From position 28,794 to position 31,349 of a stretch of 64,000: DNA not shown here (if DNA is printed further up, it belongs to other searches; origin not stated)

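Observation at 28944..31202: Sigma-factor-like domain fused to a DUF262/ParB-like (GmrS-type) domain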

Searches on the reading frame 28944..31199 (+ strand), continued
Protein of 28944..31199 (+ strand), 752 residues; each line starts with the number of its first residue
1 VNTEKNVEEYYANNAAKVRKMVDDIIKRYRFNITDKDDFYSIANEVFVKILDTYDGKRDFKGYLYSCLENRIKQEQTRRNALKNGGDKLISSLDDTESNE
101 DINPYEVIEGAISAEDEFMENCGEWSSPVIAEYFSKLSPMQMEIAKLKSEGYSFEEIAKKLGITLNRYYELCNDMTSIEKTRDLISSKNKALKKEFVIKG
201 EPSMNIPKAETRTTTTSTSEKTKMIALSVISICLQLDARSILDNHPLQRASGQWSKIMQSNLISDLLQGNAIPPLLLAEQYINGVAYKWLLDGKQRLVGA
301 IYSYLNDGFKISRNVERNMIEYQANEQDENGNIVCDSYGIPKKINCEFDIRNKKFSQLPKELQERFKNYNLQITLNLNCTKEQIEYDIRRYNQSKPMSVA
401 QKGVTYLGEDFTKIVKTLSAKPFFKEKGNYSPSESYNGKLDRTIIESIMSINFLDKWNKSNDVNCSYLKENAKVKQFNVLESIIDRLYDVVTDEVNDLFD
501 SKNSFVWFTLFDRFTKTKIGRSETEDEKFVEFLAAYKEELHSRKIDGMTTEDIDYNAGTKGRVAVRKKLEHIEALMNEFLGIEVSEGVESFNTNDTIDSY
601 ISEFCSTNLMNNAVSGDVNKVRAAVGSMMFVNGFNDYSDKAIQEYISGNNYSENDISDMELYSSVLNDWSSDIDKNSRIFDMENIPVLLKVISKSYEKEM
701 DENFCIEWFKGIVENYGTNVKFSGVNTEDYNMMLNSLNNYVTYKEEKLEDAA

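Call 73: find_encoding_contigs(protein=P0028, flank=10000, max_places=1)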
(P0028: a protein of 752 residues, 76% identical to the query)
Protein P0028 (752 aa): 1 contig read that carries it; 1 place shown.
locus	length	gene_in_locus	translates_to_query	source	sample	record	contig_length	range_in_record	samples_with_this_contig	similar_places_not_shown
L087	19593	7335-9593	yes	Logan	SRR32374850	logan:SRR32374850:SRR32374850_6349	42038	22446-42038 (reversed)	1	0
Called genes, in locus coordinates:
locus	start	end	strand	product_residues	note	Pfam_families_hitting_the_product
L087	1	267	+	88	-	?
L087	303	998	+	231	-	-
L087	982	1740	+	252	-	-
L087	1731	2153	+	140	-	-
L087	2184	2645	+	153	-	PF00583:Acetyltransf_1, PF13673:Acetyltransf_10 (weak), PF13508:Acetyltransf_7, PF08445:FR47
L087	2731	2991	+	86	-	-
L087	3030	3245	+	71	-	-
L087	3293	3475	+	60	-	-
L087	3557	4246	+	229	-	PF17338:GP88 (weak)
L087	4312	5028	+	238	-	-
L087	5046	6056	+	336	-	PF00589:Phage_integrase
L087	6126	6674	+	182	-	PF01844:HNH, PF14279:HNH_5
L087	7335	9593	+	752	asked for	-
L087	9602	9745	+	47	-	-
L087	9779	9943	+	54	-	-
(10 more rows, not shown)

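Call 74: find_encoding_contigs(protein=P0027, flank=6000, max_places=1)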
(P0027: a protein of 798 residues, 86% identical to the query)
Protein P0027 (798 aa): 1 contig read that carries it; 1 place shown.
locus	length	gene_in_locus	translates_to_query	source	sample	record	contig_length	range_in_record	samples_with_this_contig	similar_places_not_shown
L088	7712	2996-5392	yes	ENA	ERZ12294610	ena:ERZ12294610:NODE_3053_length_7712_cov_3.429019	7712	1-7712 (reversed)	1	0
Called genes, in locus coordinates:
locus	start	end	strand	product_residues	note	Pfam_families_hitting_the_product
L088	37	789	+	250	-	-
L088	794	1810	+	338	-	PF00589:Phage_integrase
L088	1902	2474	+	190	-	PF01844:HNH, PF14279:HNH_5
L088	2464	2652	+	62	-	-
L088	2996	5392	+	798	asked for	PF07638:Sigma70_ECF (faint), PF03235:GmrSD_N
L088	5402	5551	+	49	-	-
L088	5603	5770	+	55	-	-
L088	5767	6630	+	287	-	PF01145:Band_7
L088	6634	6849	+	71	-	-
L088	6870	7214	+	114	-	-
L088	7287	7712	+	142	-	?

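Call 90: find_related_loci(query=A1, collection=genome_contigs, flank=6000)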
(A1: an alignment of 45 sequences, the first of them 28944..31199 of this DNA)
Query A1 (752 aa) in genome_contigs; peptide patterns used: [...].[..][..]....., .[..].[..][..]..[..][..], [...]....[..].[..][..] (x = any residue, [..] = any of these).
295 stretches matched a pattern; 80 encode a relative of the query (tblastn E <= 1e-3); 78 distinct loci.
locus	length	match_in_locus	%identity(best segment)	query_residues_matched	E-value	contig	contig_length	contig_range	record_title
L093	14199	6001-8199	42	1-747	0e+0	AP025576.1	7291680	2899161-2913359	Lachnospiraceae bacterium CE91-St56 DNA, complete genome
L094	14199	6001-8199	42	1-747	9e-178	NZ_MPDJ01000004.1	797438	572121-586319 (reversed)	Eisenbergiella tayi strain DSM 26961 scaffold4, whole genome shotgun sequence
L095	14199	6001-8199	39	1-747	2e-171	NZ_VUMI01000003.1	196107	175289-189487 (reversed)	Eisenbergiella porci strain WCA-389-WT-23B seq3, whole genome shotgun sequence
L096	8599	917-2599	41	4-581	3e-136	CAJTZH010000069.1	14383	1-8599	MAG TPA_asm: uncultured Lachnospiraceae bacterium isolate MGBC120314 genome assembly, contig: MGBC120314.69, whole genom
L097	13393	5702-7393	42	4-583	2e-136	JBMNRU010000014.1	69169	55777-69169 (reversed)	MAG: Lachnospiraceae bacterium isolate SBF912SR2HQ0062 scaffold_1590_c1, whole genome shotgun sequence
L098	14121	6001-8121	36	1-741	3e-135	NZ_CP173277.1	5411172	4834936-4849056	Lacrimispora sp. HJ-01 chromosome, complete genome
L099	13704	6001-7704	41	4-583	5e-134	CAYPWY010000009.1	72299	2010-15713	MAG TPA_asm: uncultured Butyrivibrio sp. isolate SRP222994_co1_4 genome assembly, contig: NODE_495_length_72299_cov_13.6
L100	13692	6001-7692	41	1-580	5e-133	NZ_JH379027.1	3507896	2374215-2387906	Hungatella hathewayi WAL-18680 supercont1.1, whole genome shotgun sequence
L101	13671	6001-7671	41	4-581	1e-132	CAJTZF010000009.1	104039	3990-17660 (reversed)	MAG TPA_asm: uncultured Eubacterium sp. isolate MGBC122214 genome assembly, contig: MGBC122214.9, whole genome shotgun s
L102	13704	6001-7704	40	4-584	4e-130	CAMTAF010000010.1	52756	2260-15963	MAG TPA_asm: uncultured Hungatella sp. isolate SRR12358626_bin.4_metawrap_v1.3_MAG genome assembly, contig: NODE.213_len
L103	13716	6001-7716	41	1-583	4e-130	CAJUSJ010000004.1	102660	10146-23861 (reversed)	MAG TPA_asm: uncultured Lachnospiraceae bacterium isolate MGBC165023 genome assembly, contig: MGBC165023.4, whole genome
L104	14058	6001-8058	36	10-747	2e-127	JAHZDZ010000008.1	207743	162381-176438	MAG: Bacillota bacterium isolate HRGM_Genome_2601 HRGM_Genome_2601_8, whole genome shotgun sequence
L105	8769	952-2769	39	4-603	2e-126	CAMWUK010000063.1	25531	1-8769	MAG TPA_asm: uncultured Clostridiaceae bacterium isolate SRR14411333_bin.4_metawrap_v1.3_MAG genome assembly, contig: NO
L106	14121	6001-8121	36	1-741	1e-135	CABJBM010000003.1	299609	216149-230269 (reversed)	Lachnospiraceae bacterium isolate MGYG-HGUT-00152 genome assembly, contig: ERS138181.8080_1_83.3, whole genome shotgun s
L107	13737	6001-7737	38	1-580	9e-120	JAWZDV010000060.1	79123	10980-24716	MAG: Bacteroides thetaiotaomicron isolate S_839 X595_NODE_280_length_79123_cov_9.028697, whole genome shotgun sequence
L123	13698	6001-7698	37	2-580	2e-110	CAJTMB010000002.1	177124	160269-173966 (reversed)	MAG TPA_asm: uncultured Lachnospiraceae bacterium isolate MGBC100230 genome assembly, contig: MGBC100230.2, whole genome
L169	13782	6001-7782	36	1-581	2e-101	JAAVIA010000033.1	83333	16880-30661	MAG: Lachnospiraceae bacterium isolate Mgla_MAG_2-bin_10 c_000000020993, whole genome shotgun sequence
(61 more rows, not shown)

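Call 94: search_protein_families(library=pfam, proteins=[L169:2592-5351:-, L001:8414-8701:-, L123:1225-2004:-, L107:211-945:-], max_evalue=0.001)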
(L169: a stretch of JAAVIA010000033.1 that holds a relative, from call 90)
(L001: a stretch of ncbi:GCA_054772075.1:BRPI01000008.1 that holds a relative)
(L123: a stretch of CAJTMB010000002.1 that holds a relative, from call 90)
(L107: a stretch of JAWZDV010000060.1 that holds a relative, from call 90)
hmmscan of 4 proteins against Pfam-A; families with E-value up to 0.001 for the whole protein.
L169:2592-5351:- (920 aa): 0 families

L001:8414-8701:- (96 aa): 2 families
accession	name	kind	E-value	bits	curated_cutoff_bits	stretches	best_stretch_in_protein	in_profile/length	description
PF13443.12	HTH_26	-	2e-11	44.4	22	1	33-81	12-60/63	Cro/C1-type HTH DNA-binding domain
PF01381.28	HTH_3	-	0.00037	20.9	23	1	31-77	7-54/55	Helix-turn-helix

L123:1225-2004:- (260 aa): 0 families

L107:211-945:- (245 aa): 0 families

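Call 95: search_solved_structures(query=L169:2592-5351:-, max_evalue=0.01)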
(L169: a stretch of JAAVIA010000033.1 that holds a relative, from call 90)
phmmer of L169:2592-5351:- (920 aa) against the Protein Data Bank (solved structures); distinct sequences matched with E-value up to 0.01: 0.

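Call 96: search_protein_families(library=phrogs, proteins=[L169:2592-5351:-, L123:1225-2004:-, L107:211-945:-], max_evalue=0.001)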
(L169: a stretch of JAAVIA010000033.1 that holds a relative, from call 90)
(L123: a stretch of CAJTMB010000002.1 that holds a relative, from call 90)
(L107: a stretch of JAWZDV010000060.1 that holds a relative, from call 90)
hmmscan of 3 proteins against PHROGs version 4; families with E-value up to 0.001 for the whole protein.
L169:2592-5351:- (920 aa): 3 families
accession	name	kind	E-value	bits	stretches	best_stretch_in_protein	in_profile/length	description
phrog_25339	-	unknown function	4.7e-186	620.7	1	1-544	1-557/558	-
phrog_8308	-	unknown function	4.4e-96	324.2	1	3-908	55-840/847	-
phrog_35857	-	unknown function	4.7e-64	217.7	1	566-907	3-344/354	-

L123:1225-2004:- (260 aa): 1 family
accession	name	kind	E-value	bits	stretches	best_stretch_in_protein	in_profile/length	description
phrog_4051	-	unknown function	1.6e-38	133.6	1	10-248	12-245/247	-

L107:211-945:- (245 aa): 1 family
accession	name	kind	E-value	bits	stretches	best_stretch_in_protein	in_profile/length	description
phrog_2729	-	head and packaging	1.2e-38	133.9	1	8-235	7-240/252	virion structural protein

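Call 97: search_protein_families(library=pfam, alignment_id=A1, max_evalue=0.001)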
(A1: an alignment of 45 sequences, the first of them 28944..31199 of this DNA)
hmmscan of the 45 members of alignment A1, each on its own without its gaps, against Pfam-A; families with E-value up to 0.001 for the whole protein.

A. member 1, window:28944-31199:+ (752 aa): 3 families
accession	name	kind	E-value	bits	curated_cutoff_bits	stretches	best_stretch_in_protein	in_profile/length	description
PF03235.19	GmrSD_N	-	5.2e-05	23.9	33.2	1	248-379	18-152/199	GmrSD restriction endonuclease, N-terminal domain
PF07638.17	Sigma70_ECF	-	0.00029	21.2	21.1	0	41-164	51-164/185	ECF sigma factor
PF04542.20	Sigma70_r2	-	0.00097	19.3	24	0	19-79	6-68/71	Sigma-70 region 2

B. families by the number of members that match (of 45 scanned): 8 families
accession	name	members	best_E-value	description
PF03235.19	GmrSD_N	34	5.9e-12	GmrSD restriction endonuclease, N-terminal domain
PF04542.20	Sigma70_r2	11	2.3e-06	Sigma-70 region 2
PF07638.17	Sigma70_ECF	3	6.1e-07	ECF sigma factor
PF08281.18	Sigma70_r4_2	3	5.9e-05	Sigma-70, region 4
PF00196.25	GerE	3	0.00022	Bacterial regulatory proteins, luxR family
PF07900.17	DUF1670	1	0.00041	Protein of unknown function (DUF1670)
PF13518.12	HTH_28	1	0.0005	Helix-turn-helix domain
PF04539.22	Sigma70_r3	1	0.00078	Sigma-70 region 3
